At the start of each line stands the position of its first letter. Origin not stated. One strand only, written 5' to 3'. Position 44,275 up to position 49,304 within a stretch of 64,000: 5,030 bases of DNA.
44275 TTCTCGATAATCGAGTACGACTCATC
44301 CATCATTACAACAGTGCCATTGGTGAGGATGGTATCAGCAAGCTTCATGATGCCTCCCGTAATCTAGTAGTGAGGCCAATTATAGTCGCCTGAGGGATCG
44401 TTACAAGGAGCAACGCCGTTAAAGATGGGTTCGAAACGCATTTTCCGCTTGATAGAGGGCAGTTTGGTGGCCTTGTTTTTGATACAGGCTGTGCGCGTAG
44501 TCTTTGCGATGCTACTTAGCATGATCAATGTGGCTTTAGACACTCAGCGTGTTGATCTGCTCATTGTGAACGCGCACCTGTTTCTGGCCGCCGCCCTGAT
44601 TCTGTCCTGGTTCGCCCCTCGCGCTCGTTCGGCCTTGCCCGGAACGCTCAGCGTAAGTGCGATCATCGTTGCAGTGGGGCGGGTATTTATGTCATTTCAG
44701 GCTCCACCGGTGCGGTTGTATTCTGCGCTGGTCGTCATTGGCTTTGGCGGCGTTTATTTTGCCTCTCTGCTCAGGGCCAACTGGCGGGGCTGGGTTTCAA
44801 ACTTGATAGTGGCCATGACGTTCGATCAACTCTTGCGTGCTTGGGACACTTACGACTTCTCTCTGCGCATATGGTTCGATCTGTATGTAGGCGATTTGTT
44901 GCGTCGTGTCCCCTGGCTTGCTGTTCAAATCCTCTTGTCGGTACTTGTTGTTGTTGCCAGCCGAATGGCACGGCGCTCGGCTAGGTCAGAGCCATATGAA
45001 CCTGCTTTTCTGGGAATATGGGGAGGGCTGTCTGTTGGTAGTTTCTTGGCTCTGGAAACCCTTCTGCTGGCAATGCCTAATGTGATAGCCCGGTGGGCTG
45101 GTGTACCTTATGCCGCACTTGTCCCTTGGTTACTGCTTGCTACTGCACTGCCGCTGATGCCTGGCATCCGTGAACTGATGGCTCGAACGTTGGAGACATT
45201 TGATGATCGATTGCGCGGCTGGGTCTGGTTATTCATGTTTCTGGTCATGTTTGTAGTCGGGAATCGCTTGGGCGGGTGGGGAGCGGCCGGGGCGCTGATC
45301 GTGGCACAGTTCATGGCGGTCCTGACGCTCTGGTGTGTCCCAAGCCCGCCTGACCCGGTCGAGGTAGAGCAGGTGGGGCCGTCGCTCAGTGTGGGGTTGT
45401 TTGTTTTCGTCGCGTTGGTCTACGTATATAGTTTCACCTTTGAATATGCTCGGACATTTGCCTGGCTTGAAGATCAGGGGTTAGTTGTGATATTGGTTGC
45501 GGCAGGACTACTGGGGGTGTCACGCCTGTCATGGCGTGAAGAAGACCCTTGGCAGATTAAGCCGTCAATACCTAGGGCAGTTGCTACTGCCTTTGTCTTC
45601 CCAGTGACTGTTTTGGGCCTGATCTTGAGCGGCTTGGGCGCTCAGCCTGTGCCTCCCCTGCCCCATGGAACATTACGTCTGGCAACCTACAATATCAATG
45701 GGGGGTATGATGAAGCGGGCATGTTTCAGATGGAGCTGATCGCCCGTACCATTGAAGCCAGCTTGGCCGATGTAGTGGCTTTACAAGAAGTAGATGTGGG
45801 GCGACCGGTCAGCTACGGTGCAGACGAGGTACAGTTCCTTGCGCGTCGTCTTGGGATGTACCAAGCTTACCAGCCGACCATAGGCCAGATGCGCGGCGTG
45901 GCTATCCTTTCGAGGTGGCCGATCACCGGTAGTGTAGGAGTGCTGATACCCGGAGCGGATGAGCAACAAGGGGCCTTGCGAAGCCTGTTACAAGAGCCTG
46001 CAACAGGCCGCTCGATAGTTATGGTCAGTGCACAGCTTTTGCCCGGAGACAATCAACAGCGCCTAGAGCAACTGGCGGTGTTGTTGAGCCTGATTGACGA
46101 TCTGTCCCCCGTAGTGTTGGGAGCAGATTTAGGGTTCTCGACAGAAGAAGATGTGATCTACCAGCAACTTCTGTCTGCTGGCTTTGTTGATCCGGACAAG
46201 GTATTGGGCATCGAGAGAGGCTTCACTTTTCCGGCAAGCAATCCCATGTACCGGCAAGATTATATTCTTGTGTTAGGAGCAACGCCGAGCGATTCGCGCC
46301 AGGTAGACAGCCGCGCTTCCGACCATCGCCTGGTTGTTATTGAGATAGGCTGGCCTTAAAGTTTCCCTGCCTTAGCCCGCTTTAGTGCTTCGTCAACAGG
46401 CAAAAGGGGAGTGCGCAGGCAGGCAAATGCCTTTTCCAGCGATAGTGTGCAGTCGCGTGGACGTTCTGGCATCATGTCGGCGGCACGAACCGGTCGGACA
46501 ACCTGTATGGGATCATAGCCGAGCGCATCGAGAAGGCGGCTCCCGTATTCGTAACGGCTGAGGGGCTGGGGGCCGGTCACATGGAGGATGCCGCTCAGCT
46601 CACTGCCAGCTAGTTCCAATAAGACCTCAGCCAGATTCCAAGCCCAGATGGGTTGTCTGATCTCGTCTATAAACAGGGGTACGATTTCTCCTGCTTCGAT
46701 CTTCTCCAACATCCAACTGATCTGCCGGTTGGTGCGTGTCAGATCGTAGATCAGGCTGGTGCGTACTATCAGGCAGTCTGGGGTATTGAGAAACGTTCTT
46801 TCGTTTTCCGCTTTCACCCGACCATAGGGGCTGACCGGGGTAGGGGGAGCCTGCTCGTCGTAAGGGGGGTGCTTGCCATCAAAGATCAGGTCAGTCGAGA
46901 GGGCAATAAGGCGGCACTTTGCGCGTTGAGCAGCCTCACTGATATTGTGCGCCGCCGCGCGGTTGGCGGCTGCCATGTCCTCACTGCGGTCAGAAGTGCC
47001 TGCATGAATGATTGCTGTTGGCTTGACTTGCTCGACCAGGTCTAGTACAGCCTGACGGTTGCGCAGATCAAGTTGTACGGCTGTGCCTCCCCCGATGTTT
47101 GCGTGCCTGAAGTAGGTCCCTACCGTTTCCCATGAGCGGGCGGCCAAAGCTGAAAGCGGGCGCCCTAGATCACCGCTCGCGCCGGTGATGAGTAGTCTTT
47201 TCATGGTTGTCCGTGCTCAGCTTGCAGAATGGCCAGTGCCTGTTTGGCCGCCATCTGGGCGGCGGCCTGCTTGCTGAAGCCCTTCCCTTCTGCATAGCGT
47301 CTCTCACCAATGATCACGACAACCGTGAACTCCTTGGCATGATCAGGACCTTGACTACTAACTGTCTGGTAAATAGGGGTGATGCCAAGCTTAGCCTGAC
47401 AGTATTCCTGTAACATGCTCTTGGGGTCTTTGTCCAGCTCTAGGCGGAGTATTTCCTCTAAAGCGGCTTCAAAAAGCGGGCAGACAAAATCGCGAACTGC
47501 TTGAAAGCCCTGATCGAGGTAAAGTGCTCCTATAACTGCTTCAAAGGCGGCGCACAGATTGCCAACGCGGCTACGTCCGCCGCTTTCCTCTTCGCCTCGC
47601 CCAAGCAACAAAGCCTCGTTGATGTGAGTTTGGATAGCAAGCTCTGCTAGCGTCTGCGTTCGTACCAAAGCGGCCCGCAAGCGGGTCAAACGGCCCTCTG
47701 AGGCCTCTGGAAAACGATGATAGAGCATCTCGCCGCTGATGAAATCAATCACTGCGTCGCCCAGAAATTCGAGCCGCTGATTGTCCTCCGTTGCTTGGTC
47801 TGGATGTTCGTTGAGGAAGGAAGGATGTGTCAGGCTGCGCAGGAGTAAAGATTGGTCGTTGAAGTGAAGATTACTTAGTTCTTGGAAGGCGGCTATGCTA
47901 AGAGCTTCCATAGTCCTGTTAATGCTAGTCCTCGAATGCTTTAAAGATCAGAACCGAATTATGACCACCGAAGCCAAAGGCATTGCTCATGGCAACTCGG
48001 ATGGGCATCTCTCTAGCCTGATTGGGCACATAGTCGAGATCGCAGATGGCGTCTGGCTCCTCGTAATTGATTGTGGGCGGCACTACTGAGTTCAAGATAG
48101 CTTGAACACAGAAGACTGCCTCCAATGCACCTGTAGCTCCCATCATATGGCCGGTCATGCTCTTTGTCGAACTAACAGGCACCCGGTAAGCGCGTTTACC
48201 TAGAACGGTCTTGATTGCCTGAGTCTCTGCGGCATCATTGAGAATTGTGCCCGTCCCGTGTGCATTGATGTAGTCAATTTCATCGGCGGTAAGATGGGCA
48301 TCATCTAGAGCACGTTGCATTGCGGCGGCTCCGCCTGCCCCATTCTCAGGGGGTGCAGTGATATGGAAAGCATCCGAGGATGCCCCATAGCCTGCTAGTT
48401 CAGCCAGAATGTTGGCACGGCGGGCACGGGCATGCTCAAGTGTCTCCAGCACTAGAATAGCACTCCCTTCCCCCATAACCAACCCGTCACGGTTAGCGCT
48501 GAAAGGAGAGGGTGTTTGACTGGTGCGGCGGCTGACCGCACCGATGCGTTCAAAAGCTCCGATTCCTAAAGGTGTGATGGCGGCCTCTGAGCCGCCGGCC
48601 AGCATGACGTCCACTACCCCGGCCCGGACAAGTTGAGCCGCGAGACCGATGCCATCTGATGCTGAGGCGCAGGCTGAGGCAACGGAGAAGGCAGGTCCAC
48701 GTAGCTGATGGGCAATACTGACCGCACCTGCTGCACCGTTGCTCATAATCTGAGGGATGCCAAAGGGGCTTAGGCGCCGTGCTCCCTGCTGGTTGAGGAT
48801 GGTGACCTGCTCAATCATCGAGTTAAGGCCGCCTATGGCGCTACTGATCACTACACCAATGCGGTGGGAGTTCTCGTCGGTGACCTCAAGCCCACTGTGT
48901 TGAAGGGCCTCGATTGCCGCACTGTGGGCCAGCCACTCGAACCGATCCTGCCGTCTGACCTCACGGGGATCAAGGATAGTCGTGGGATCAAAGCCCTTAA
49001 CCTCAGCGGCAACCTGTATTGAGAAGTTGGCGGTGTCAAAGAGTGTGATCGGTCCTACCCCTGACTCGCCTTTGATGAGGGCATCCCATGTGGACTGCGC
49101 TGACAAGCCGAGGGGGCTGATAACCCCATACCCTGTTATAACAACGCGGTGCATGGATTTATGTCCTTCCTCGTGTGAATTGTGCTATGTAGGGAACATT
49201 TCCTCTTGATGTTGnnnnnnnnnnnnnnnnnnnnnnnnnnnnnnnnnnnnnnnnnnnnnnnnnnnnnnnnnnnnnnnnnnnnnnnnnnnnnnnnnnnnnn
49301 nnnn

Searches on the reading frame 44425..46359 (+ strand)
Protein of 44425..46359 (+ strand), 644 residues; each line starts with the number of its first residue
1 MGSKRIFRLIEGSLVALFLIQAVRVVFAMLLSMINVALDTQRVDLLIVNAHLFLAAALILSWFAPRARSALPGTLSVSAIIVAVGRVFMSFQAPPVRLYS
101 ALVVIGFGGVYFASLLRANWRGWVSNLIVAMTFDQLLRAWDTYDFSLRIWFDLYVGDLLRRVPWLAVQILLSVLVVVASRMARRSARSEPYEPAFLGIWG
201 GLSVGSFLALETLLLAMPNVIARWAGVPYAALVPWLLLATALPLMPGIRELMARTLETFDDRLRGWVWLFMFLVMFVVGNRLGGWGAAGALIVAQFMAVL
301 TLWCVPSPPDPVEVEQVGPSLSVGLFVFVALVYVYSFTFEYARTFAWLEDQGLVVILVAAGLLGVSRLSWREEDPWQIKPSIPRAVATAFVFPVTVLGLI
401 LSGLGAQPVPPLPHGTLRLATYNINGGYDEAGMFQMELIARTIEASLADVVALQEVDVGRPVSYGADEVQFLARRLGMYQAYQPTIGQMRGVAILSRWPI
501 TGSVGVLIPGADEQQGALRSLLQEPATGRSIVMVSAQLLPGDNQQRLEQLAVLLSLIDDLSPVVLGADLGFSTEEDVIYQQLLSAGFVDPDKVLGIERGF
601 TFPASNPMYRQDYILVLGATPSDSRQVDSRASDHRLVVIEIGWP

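Call 10: search_protein_families(library=pfam, proteins=[window:44425-46359:+], max_evalue=0.001)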
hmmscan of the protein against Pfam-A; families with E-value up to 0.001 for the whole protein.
window:44425-46359:+ (644 aa): 2 families
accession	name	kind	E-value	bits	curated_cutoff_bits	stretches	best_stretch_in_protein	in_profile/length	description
PF03372.29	Exo_endo_phos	-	2.4e-11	44.2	24.5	1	420-580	1-165/225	Endonuclease/Exonuclease/phosphatase family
PF23226.1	Exo_endo_phos_PGAP2IP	-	2.2e-08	34.1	27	1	421-522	8-111/239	PGAP2IP, C-terminal nuclease-like domain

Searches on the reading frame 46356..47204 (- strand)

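Call 10: search_protein_families(library=pfam, proteins=[window:46356-47204:-], max_evalue=0.001)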
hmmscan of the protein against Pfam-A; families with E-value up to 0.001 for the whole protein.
window:46356-47204:- (282 aa): 3 families
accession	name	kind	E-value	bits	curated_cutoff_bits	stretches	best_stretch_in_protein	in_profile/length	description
PF04321.23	RmlD_sub_bind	-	9.3e-43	146.8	27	1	3-276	2-280/287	RmlD substrate binding domain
PF01370.27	Epimerase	-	1e-16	61.5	20.9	1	5-178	2-202/240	NAD dependent epimerase/dehydratase family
PF16363.11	GDP_Man_Dehyd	-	2.8e-08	34.1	27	1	41-135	55-161/332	GDP-mannose 4,6 dehydratase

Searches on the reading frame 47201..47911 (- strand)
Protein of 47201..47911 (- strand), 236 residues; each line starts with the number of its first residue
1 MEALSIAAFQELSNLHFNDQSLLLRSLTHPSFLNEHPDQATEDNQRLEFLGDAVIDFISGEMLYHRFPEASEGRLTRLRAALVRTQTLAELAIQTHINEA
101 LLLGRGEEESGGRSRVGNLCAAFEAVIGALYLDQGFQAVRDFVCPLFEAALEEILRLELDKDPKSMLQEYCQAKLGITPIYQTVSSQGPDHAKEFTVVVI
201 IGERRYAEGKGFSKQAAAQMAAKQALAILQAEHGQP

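Call 10: search_protein_families(library=pfam, proteins=[window:47201-47911:-], max_evalue=0.001)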
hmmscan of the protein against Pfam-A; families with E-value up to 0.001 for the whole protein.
window:47201-47911:- (236 aa): 5 families
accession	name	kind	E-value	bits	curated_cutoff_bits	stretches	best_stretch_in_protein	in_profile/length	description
PF14622.11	Ribonucleas_3_3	-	7.9e-34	117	35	1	19-143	1-120/128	Ribonuclease-III-like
PF00636.31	Ribonuclease_3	-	3.3e-23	82.8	27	1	45-135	1-102/102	Ribonuclease III domain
PF00035.32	dsrm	-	2.9e-20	73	23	1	163-229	1-66/66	Double-stranded RNA binding motif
PF14709.13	DND1_DSRM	-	6.2e-06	26.9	25.7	1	162-208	2-49/80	double strand RNA binding domain from DEAD END PROTEIN 1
PF22935.1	RM44_endonuclase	-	0.00059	20.3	27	0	8-99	8-114/139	Large ribosomal subunit protein mL44, endonuclease domain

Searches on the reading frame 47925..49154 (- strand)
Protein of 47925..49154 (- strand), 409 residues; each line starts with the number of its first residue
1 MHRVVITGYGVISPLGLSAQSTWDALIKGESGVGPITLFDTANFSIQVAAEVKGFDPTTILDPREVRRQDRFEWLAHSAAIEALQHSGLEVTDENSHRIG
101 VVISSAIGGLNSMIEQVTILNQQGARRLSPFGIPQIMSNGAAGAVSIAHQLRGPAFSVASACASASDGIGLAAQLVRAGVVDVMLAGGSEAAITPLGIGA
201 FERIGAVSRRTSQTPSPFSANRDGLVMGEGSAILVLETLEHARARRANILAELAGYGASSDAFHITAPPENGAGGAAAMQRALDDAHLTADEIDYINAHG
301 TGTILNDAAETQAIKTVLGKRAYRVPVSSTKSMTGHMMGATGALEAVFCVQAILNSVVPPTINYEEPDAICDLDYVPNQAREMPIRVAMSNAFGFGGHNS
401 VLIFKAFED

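Call 3: search_protein_families(library=pfam, proteins=[window:47925-49154:-], max_evalue=0.01)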
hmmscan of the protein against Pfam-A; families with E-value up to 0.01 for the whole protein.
window:47925-49154:- (409 aa): 3 families
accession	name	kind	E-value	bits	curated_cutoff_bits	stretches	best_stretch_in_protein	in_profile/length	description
PF00109.32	ketoacyl-synt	-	9.8e-50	169.9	20.8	1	2-242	2-252/252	Beta-ketoacyl synthase, N-terminal domain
PF02801.28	Ketoacyl-synt_C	-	2.2e-37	128.1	20.8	1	250-365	1-119/119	Beta-ketoacyl synthase, C-terminal domain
PF00108.29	Thiolase_N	-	2.9e-05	24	26.4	1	135-190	60-113/260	Thiolase, N-terminal domain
